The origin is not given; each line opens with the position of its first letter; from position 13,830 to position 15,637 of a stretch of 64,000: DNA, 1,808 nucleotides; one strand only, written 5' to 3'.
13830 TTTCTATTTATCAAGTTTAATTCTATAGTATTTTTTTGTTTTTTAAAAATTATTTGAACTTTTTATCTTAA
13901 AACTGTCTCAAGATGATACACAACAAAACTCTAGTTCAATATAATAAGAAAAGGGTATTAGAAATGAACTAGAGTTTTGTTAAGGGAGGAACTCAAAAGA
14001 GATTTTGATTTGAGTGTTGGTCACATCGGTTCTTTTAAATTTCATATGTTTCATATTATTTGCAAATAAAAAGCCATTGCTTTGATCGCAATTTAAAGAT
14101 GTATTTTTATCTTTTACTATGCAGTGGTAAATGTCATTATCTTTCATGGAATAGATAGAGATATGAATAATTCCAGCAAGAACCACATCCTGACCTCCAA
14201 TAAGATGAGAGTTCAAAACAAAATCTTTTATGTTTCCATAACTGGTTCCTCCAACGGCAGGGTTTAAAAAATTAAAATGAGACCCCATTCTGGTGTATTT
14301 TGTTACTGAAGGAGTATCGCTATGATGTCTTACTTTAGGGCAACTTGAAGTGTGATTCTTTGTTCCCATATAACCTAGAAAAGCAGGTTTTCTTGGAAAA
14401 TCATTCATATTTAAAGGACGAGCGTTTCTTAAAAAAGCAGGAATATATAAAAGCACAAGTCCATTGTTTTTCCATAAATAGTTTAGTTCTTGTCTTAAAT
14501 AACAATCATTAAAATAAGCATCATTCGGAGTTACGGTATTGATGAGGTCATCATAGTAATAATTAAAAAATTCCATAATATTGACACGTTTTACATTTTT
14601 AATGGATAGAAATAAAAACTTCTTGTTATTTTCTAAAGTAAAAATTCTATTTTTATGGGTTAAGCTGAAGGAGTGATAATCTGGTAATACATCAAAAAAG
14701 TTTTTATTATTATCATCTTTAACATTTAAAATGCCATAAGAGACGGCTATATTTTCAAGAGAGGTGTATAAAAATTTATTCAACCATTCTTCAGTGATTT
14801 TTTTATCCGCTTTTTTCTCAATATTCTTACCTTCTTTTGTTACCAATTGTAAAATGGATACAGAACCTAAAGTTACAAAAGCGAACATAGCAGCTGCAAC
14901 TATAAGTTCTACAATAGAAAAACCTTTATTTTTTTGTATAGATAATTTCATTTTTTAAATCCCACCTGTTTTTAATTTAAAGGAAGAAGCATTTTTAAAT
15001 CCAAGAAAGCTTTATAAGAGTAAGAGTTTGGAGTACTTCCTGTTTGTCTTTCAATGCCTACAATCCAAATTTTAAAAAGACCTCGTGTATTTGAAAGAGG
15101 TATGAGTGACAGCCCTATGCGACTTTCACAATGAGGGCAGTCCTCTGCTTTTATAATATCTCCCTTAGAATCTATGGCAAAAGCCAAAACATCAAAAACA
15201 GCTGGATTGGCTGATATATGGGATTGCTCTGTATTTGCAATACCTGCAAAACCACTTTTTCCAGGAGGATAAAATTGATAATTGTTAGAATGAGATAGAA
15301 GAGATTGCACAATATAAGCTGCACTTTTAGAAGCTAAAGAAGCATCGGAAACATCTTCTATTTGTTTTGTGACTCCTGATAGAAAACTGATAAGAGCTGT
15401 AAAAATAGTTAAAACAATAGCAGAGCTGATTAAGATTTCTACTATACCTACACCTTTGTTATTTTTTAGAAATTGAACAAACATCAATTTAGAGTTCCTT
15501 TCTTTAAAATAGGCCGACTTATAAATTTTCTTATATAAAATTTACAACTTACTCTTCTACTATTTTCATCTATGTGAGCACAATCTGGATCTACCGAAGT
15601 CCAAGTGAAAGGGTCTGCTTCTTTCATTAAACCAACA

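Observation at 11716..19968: Pilin-like operon whose PilX-type anchored member is a 1494-aa double RCC1-propeller protein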

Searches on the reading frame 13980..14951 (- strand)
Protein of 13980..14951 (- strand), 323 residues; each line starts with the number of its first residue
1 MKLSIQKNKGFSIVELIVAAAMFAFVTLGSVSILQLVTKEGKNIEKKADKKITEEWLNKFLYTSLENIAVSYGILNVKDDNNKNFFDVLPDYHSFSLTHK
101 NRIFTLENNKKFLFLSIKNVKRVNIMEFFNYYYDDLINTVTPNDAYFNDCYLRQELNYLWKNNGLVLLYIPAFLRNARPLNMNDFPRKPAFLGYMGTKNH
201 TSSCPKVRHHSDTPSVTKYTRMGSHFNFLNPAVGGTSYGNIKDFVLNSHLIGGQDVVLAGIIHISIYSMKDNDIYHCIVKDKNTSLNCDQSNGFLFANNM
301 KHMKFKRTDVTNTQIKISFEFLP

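Call 3: search_protein_families(library=pfam, proteins=[window:13980-14951:-], max_evalue=1)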
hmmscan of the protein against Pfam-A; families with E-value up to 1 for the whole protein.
window:13980-14951:- (323 aa): 2 families
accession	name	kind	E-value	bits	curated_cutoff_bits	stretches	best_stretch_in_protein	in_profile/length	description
PF07963.17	N_methyl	-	0.00034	20.5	21.2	1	7-29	3-25/27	Prokaryotic N-terminal methylation motif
PF05989.17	Chordopox_A35R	-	0.21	11.9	27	0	99-145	100-147/174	Chordopoxvirus A35R protein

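Call 4: search_protein_families(library=ncbifam, proteins=[window:13980-14951:-], max_evalue=1)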
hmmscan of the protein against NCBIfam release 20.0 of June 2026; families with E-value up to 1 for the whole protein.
window:13980-14951:- (323 aa): 8 families
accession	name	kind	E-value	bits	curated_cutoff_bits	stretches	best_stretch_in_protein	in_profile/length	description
NF041013.1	T4P_ComGE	equivalog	5.7e-05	23.1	49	1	6-48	1-43/83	competence type IV pilus minor pilin ComGE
TIGR01711.1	gspJ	equivalog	0.0016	18.3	64.85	1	9-54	1-45/192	type II secretion system minor pseudopilin GspJ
NF007800.0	PRK10506.1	equivalog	0.0096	15.8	158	0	3-30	3-30/163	prepilin peptidase-dependent protein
NF041002.1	pilin_ComGF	equivalog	0.034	14.4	80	1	8-58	1-47/139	competence type IV pilus minor pilin ComGF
NF007848.0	PRK10557.1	equivalog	0.073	12.4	120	1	6-47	8-49/192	prepilin peptidase-dependent protein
TIGR02532.1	IV_pilin_GFxxxE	domain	0.09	12.7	16.3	1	9-28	2-21/24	prepilin-type N-terminal cleavage/methylation domain-containing protein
TIGR01707.1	gspI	equivalog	0.11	13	44.35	1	10-50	1-38/101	type II secretion system minor pseudopilin GspI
TIGR02361.1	dak_ATP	equivalog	0.15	10.6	574.95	1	27-89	270-334/583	glycerone kinase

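Call 87: search_protein_families(library=pfam, alignment_id=A8, max_evalue=1)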
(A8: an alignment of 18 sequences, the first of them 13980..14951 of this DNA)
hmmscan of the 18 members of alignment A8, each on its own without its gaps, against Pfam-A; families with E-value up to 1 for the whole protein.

A. member 1, window:13980-14951:- (323 aa): 2 families
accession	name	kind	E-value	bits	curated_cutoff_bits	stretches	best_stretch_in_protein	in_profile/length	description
PF07963.17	N_methyl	-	0.00034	20.5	21.2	1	7-29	3-25/27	Prokaryotic N-terminal methylation motif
PF05989.17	Chordopox_A35R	-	0.21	11.9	27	0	99-145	100-147/174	Chordopoxvirus A35R protein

B. families by the number of members that match (of 18 scanned): 4 families
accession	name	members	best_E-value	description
PF07963.17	N_methyl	17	7.9e-08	Prokaryotic N-terminal methylation motif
PF07143.17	CrtC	1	0.11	CrtC N-terminal lipocalin domain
PF13800.11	Sigma_reg_N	1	0.18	Sigma factor regulator N-terminal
PF05989.17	Chordopox_A35R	1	0.21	Chordopoxvirus A35R protein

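Call 108: search_solved_structures(query=A8, max_evalue=1)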
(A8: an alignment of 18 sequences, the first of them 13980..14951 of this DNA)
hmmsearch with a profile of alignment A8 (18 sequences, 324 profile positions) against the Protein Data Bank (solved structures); distinct sequences matched with E-value up to 1: 13.
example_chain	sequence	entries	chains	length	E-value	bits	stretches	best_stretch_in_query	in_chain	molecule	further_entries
9egp_A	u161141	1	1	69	3.3e-05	26.2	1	1-50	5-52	Geopilin domain 1 protein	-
7tgg_A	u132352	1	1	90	0.00041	22.6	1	1-33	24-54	Geopilin domain 1 protein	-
9lab_B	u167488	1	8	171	0.0023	20.2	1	1-28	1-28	MSHA major pilin subunit MshA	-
9laa_A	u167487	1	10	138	0.0065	18.7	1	2-27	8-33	Type IV pilin protein PilA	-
5g23_A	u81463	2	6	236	0.058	15.5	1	4-33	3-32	TYPE-IV LIKE PILIN TTHA1219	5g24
8uhf_A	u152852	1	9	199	0.24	13.5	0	7-38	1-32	Toxin co-regulated pilin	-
8xkz_C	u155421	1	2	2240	0.26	13.4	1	35-115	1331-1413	Acetyl-CoA carboxylase 1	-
6g2i_D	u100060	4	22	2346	0.27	13.4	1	35-115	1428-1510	Acetyl-CoA carboxylase 1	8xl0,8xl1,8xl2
6g2d_B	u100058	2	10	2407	0.28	13.3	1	35-115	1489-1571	Acetyl-CoA carboxylase 1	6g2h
8qqj_J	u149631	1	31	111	0.51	12.5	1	7-46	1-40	Type IV narrow pilus major component PilA5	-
6xxe_A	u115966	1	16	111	0.61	12.2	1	7-46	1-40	Uncharacterized protein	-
8tj2_C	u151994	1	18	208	0.7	12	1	7-41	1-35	Type IV major pilin protein PilA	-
2m7g_A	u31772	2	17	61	0.8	11.8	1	7-39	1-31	Geopilin domain 1 protein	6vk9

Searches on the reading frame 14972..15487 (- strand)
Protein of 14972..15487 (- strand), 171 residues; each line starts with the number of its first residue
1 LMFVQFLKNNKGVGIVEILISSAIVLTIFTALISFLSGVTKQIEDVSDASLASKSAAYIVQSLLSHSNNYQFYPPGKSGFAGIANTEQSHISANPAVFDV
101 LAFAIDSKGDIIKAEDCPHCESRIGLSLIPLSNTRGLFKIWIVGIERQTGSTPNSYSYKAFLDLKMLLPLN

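Call 3: search_protein_families(library=pfam, proteins=[window:14972-15487:-], max_evalue=1)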
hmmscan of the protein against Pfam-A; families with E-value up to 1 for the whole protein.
window:14972-15487:- (171 aa): 4 families
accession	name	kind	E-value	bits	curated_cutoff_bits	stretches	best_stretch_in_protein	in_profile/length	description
PF16982.10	Flp1_like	-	0.029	14.2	33.5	1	5-25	1-21/49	Putative Flagellin, Flp1-like, domain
PF13129.11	DUF3953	-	0.048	13.8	22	1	3-25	14-36/41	Protein of unknown function (DUF3953)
PF17537.7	DUF5455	-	0.054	14.4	25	1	4-46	19-61/102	Family of unknown function (DUF5455)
PF07963.17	N_methyl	-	0.08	13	21.2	1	8-32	2-26/27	Prokaryotic N-terminal methylation motif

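Call 4: search_protein_families(library=ncbifam, proteins=[window:14972-15487:-], max_evalue=1)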
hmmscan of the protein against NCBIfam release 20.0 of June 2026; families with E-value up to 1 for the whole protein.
window:14972-15487:- (171 aa): 6 families
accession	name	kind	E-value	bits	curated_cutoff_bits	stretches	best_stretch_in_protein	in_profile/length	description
NF047828.1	T3SSXpsI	equivalog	0.0028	17.7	150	1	11-67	2-54/132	type II secretion system protein XpsI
NF041013.1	T4P_ComGE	equivalog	0.0035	17.4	49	1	8-45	1-38/83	competence type IV pilus minor pilin ComGE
TIGR04370.1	glyco_rpt_poly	subfamily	0.03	13.3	40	1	2-83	198-287/396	oligosaccharide repeat unit polymerase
NF009237.0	PRK12587.1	equivalog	0.063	13.3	158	1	15-66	2-55/118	Na+/H+ antiporter subunit G1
NF011947.0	PRK15418.1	equivalog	0.073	12.3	486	1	42-132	189-274/319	transcriptional regulator LsrR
TIGR01707.1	gspI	equivalog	0.11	13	44.35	1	12-53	1-42/101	type II secretion system minor pseudopilin GspI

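Call 86: search_protein_families(library=pfam, alignment_id=A7, max_evalue=1)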
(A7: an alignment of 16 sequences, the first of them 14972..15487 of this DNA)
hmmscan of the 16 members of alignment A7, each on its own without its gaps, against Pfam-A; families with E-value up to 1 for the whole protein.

A. member 1, window:14972-15487:- (171 aa): 4 families
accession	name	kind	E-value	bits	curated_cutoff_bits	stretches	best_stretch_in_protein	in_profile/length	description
PF16982.10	Flp1_like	-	0.029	14.2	33.5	1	5-25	1-21/49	Putative Flagellin, Flp1-like, domain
PF13129.11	DUF3953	-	0.048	13.8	22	1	3-25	14-36/41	Protein of unknown function (DUF3953)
PF17537.7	DUF5455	-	0.054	14.4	25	1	4-46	19-61/102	Family of unknown function (DUF5455)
PF07963.17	N_methyl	-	0.08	13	21.2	1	8-32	2-26/27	Prokaryotic N-terminal methylation motif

B. families by the number of members that match (of 16 scanned): 12 families
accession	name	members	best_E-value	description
PF07963.17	N_methyl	14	6.2e-06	Prokaryotic N-terminal methylation motif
PF13800.11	Sigma_reg_N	4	0.013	Sigma factor regulator N-terminal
PF11803.13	UXS1_N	3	0.00023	UDP-glucuronate decarboxylase N-terminal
PF13314.11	DUF4083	3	0.059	Domain of unknown function (DUF4083)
PF23923.1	DUF7262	2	0.063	Family of unknown function (DUF7262)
PF16982.10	Flp1_like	1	0.029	Putative Flagellin, Flp1-like, domain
PF13129.11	DUF3953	1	0.048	Protein of unknown function (DUF3953)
PF17537.7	DUF5455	1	0.054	Family of unknown function (DUF5455)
PF10831.14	DUF2556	1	0.07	Protein of unknown function (DUF2556)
PF14221.11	DUF4330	1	0.13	Domain of unknown function (DUF4330)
PF11773.13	ComGE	1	0.13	Competence system putative prepilin ComGE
PF22690.1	FAS_AT_central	1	0.17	Fatty acid synthase central AT domain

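Call 109: search_solved_structures(query=A7, max_evalue=1)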
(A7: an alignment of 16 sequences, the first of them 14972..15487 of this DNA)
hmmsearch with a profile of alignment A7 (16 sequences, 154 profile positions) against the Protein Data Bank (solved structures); distinct sequences matched with E-value up to 1: 10.
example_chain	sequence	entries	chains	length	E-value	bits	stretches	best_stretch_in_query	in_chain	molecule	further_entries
9egp_A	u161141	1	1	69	5.9e-06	29.3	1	5-54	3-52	Geopilin domain 1 protein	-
7tgg_A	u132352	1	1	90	0.00014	24.8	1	5-44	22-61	Geopilin domain 1 protein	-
9laa_A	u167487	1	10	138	0.012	18.5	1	1-34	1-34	Type IV pilin protein PilA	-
6xxd_A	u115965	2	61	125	0.034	17.1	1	13-56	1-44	PilA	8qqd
8pfb_G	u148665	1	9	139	0.33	13.9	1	13-59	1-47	Type IV pilin PilE1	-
9hxe_A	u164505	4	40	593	0.38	13.7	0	35-81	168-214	Bacterial antiviral defense protein Ec2ApeA from Escherichia coli strain 2-156-04_S4_C1 (H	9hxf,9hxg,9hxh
9hxi_A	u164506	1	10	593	0.39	13.7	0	35-81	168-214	Bacterial antiviral defense protein Ec2ApeA from Escherichia coli strain 2-156-04_S4_C1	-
9hxb_A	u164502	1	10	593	0.39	13.6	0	35-81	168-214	Bacterial antiviral defense protein Ec2ApeA from Escherichia coli strain 2-156-04_S4_C1 (d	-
9hxd_A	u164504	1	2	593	0.43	13.5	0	35-81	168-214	Bacterial antiviral defense protein Ec2ApeA from Escherichia coli strain 2-156-04_S4_C1 (o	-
2m7g_A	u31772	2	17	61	0.87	12.5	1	13-46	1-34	Geopilin domain 1 protein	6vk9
